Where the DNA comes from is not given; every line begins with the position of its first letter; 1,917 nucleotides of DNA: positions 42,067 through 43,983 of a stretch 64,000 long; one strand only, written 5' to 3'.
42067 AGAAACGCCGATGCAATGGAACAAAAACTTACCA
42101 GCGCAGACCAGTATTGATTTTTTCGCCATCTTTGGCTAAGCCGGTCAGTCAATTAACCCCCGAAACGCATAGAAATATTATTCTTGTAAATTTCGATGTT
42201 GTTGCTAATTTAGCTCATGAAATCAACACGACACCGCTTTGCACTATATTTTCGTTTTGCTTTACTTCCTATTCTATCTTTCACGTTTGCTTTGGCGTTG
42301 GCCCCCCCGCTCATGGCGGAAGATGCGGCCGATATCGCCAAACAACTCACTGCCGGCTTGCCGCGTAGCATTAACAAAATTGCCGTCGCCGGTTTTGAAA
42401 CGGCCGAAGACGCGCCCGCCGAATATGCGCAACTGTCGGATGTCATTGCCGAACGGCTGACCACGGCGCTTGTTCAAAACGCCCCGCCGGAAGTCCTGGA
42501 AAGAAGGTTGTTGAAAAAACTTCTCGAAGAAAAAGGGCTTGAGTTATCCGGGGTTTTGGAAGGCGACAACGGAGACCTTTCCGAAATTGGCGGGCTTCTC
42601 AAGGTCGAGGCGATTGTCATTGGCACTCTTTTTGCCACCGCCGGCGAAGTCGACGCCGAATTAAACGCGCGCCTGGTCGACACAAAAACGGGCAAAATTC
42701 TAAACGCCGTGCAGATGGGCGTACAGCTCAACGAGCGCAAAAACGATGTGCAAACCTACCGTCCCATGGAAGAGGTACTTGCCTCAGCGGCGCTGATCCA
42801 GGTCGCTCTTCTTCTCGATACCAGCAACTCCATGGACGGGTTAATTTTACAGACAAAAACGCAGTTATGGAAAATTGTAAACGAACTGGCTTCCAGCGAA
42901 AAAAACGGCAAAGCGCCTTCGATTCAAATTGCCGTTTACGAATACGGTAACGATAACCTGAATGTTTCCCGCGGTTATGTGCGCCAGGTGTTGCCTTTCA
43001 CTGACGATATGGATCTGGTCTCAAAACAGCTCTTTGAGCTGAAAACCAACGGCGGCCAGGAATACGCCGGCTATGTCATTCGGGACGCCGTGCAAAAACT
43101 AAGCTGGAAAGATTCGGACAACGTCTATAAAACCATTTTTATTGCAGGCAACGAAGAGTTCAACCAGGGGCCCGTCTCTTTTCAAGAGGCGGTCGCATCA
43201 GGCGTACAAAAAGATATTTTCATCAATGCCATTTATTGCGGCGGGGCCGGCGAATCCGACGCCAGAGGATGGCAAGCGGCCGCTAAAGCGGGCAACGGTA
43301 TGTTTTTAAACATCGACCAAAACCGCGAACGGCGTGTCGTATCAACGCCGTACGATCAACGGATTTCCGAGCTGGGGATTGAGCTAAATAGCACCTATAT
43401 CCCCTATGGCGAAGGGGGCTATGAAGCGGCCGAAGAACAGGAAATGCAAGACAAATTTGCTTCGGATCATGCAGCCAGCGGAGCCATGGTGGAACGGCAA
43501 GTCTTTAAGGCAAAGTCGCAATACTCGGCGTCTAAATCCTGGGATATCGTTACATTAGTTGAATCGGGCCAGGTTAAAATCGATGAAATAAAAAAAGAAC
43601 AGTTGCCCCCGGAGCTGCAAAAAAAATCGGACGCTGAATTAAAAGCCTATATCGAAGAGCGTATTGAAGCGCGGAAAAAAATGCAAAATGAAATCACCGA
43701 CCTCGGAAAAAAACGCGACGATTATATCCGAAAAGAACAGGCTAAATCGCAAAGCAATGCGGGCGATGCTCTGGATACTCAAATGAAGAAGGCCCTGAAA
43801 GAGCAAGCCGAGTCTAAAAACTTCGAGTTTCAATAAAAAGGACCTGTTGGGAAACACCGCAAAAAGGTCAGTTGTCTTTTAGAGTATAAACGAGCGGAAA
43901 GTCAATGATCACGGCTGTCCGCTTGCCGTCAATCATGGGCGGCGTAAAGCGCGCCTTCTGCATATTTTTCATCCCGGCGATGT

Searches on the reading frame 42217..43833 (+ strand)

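Call 41: search_protein_families(library=pfam, proteins=[window:42217-43833:+], max_evalue=0.00001)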
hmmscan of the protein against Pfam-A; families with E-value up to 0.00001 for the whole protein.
window:42217-43833:+ (539 aa): 2 families
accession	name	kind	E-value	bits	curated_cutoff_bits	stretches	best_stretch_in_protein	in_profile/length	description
PF03783.19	CsgG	-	8.8e-09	35.4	20.8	0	49-140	6-100/210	Curli production assembly/transport component CsgG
PF17680.6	FlgO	-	5.2e-07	30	22.6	1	39-172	2-128/130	FlgO protein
